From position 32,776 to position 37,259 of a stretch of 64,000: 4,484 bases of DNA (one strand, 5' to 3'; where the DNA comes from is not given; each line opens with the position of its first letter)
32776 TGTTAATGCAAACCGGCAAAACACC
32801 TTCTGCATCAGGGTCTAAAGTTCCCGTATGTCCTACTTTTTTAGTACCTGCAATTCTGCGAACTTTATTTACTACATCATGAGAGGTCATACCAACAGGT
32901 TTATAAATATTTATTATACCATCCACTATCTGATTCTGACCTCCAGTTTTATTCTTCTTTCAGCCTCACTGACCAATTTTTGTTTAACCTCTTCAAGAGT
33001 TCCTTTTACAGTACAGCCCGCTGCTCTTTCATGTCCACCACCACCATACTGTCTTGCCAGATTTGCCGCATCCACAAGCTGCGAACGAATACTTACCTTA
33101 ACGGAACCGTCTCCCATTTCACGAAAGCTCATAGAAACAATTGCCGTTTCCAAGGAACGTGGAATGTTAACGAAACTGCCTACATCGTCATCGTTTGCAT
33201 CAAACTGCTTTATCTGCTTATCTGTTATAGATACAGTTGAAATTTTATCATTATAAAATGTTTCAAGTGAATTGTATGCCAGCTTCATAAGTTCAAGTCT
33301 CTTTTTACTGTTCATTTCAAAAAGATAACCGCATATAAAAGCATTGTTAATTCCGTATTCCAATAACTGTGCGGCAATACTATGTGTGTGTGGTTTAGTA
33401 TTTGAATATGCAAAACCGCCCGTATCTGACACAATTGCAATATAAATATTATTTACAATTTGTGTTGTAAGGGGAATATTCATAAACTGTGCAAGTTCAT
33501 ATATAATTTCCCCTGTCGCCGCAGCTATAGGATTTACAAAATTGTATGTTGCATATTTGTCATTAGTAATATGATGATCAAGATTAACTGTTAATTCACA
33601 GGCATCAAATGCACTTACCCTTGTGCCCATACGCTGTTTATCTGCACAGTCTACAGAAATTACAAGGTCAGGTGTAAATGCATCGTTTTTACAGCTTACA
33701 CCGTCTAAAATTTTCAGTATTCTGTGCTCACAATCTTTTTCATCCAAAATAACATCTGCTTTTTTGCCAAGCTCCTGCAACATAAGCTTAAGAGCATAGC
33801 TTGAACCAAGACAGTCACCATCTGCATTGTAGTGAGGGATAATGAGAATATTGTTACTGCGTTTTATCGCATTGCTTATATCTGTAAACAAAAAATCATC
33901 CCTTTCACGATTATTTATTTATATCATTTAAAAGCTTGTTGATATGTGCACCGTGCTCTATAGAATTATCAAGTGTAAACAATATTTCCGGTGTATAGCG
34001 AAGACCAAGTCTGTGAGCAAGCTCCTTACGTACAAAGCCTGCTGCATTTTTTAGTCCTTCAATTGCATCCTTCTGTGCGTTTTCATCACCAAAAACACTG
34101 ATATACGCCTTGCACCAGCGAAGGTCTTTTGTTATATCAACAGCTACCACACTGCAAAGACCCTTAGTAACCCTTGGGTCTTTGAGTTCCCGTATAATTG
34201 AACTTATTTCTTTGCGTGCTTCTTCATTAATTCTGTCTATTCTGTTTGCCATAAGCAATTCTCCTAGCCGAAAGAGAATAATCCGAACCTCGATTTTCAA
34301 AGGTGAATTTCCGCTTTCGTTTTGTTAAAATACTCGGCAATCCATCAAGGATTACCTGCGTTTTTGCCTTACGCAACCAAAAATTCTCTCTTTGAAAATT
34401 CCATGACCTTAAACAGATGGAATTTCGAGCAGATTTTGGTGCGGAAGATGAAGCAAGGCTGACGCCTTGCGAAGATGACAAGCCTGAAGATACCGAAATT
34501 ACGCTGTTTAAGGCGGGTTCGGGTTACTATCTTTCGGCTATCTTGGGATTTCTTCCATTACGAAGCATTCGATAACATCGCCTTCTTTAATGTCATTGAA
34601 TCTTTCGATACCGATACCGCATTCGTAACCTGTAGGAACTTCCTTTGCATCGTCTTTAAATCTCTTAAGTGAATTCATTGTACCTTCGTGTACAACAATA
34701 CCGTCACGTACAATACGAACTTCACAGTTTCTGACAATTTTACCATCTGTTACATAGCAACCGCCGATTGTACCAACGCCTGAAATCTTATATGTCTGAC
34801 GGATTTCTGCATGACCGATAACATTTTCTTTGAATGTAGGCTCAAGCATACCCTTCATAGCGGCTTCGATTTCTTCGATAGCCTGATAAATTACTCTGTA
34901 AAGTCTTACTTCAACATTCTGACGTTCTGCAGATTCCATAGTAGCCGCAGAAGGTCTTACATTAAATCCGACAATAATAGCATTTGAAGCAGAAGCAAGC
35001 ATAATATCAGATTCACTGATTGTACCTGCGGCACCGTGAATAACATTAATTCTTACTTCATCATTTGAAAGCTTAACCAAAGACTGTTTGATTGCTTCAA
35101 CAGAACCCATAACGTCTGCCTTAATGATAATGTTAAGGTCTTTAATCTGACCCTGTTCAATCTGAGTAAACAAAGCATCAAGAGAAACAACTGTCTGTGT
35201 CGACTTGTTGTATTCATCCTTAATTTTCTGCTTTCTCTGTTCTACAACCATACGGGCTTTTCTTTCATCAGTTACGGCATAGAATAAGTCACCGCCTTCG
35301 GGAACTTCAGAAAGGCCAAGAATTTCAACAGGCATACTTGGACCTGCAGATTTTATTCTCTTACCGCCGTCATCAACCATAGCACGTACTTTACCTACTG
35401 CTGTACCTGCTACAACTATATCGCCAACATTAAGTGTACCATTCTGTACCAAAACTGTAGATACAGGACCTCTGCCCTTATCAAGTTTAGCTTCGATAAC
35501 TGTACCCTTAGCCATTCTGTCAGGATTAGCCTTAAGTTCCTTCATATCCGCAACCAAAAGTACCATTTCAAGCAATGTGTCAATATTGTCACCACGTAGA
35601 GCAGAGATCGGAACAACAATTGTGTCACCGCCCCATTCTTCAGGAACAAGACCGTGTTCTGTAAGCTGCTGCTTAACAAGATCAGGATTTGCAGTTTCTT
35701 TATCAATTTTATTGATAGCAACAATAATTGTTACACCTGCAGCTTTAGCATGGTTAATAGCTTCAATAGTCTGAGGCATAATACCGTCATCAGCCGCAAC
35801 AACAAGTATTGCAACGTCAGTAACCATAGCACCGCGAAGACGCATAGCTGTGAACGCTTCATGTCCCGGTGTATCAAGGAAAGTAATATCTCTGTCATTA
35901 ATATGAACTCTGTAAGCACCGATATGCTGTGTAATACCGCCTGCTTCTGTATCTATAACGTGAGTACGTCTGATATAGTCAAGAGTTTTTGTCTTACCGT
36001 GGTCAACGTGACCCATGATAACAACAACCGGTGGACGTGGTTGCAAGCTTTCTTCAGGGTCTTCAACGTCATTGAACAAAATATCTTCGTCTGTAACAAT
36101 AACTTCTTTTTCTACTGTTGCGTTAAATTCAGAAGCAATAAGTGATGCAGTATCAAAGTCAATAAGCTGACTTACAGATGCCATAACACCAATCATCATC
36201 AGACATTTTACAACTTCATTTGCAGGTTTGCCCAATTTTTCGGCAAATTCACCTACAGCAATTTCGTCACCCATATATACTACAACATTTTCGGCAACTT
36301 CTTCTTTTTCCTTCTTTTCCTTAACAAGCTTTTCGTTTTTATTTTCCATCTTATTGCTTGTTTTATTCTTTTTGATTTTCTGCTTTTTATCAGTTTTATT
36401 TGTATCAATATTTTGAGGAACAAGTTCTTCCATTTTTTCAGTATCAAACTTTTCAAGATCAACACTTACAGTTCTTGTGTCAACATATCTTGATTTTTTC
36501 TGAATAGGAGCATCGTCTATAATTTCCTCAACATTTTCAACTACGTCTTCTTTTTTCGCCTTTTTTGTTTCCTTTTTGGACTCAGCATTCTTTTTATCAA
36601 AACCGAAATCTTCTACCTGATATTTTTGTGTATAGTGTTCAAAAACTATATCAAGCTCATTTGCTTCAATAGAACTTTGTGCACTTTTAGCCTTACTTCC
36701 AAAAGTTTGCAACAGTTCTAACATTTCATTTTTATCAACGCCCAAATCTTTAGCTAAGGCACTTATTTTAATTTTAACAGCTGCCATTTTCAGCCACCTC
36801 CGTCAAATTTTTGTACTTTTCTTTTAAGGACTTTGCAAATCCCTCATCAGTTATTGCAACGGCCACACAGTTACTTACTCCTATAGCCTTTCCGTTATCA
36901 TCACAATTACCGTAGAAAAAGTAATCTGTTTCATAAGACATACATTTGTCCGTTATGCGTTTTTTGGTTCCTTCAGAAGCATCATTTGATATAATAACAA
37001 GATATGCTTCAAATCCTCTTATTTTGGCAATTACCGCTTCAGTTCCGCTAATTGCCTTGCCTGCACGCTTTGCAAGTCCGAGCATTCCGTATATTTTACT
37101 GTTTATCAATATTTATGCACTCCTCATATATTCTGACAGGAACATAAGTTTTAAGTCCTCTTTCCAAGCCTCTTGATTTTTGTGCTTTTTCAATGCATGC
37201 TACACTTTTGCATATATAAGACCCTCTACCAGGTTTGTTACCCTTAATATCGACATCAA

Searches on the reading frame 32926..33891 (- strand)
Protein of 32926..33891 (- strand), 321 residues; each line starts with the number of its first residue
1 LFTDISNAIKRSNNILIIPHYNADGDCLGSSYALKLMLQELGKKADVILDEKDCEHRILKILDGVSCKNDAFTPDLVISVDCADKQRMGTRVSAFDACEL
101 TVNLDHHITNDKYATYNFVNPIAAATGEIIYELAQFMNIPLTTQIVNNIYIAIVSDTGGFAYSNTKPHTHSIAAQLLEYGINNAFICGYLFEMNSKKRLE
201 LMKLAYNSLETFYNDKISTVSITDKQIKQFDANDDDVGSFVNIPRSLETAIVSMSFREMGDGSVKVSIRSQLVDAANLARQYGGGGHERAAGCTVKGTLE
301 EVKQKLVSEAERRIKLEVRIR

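Call 11: search_protein_families(library=pfam, proteins=[window:32926-33891:-])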
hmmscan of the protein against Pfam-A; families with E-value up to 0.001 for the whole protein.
window:32926-33891:- (321 aa): 2 families
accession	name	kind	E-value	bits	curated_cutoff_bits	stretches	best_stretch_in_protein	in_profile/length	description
PF01368.27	DHH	-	1.3e-19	71.1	28.1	1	14-153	1-125/125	DHH family, N-terminal domain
PF02272.25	DHHA1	-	6.4e-13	49.5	25.9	1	229-315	10-101/102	DHHA1 domain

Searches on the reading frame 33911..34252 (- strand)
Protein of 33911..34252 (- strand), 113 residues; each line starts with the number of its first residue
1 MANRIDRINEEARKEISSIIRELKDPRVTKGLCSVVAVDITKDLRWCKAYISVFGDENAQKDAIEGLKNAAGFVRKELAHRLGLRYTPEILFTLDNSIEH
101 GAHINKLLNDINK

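Call 11: search_protein_families(library=pfam, proteins=[window:33911-34252:-])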
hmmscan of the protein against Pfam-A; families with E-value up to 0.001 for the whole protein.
window:33911-34252:- (113 aa): 1 family
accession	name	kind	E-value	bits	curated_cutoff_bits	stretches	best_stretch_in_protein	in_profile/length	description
PF02033.23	RBFA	-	4.4e-34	117.4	34.7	1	4-108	1-105/105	Ribosome-binding factor A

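Call 14: find_encoding_contigs(protein=window:33911-34252:-, flank=3000, max_places=10)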
Protein window:33911-34252:- (113 aa): 4 contigs read that carry it; 4 places shown.
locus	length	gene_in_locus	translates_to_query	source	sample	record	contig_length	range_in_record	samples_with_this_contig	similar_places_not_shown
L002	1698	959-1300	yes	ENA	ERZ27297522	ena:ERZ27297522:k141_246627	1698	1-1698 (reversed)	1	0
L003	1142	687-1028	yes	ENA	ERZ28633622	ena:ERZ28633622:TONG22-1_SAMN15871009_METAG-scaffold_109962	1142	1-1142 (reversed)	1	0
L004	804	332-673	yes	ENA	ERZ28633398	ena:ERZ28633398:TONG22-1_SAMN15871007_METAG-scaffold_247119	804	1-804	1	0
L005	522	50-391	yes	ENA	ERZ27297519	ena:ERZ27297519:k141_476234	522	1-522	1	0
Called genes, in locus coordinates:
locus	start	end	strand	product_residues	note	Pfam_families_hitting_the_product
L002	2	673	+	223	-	?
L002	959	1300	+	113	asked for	PF02033:RBFA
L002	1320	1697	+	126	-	?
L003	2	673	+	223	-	?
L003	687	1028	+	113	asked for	PF02033:RBFA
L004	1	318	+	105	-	?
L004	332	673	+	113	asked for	PF02033:RBFA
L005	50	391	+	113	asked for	PF02033:RBFA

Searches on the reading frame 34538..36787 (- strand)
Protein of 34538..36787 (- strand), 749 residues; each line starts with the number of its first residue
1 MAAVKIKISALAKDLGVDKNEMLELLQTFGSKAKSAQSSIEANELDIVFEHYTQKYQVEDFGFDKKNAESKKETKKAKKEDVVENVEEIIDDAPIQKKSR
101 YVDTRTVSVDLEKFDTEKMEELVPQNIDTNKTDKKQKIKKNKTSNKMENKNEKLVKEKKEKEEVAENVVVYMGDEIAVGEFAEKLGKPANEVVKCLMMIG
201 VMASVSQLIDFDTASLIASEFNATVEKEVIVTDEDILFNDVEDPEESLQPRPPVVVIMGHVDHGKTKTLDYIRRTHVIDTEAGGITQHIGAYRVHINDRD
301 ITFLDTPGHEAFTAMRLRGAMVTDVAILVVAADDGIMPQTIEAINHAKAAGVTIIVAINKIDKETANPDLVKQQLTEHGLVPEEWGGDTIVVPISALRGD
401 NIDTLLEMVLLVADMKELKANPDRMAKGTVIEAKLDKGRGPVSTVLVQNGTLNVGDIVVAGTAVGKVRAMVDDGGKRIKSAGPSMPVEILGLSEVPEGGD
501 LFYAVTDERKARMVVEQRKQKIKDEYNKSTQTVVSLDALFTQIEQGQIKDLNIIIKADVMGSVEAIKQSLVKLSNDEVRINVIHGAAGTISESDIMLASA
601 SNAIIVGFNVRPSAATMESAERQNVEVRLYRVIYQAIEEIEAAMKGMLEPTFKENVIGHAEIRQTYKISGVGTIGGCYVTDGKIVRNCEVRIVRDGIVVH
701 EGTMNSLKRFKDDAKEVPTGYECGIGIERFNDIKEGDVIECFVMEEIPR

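Call 11: search_protein_families(library=pfam, proteins=[window:34538-36787:-])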
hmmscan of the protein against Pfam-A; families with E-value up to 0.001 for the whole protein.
window:34538-36787:- (749 aa): 6 families
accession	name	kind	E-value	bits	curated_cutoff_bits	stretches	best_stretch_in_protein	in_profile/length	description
PF11987.13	IF-2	-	5.5e-42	142.8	27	1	528-641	4-117/117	Translation-initiation factor 2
PF00009.33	GTP_EFTU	-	5.1e-35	121.2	26.5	1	255-410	6-183/188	Elongation factor Tu GTP binding domain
PF22042.2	EF-G_D2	-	2.7e-30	104.7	27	1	426-504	2-83/84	Elongation factor G domain 2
PF04760.21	IF2_N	-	1.5e-22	79.5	25.3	2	175-223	3-52/53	Translation initiation factor IF-2, N-terminal region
PF01926.29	MMR_HSR1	-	8.3e-09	36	21.9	1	255-360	2-113/113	50S ribosome-binding GTPase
PF03144.31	GTP_EFTU_D2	-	0.00062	20.6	30.3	1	672-739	1-72/73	Elongation factor Tu domain 2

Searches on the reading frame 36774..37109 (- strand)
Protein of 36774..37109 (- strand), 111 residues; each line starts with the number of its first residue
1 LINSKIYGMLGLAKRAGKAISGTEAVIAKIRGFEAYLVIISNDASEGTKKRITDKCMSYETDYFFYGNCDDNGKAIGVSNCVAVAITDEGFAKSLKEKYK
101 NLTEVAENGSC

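Call 11: search_protein_families(library=pfam, proteins=[window:36774-37109:-])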
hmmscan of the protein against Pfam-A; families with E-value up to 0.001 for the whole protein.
window:36774-37109:- (111 aa): 1 family
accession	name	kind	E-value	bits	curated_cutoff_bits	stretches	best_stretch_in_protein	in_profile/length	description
PF01248.31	Ribosomal_L7Ae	-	6.9e-11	42.1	22.1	1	5-95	2-94/95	Ribosomal protein L7Ae/L30e/S12e/Gadd45 family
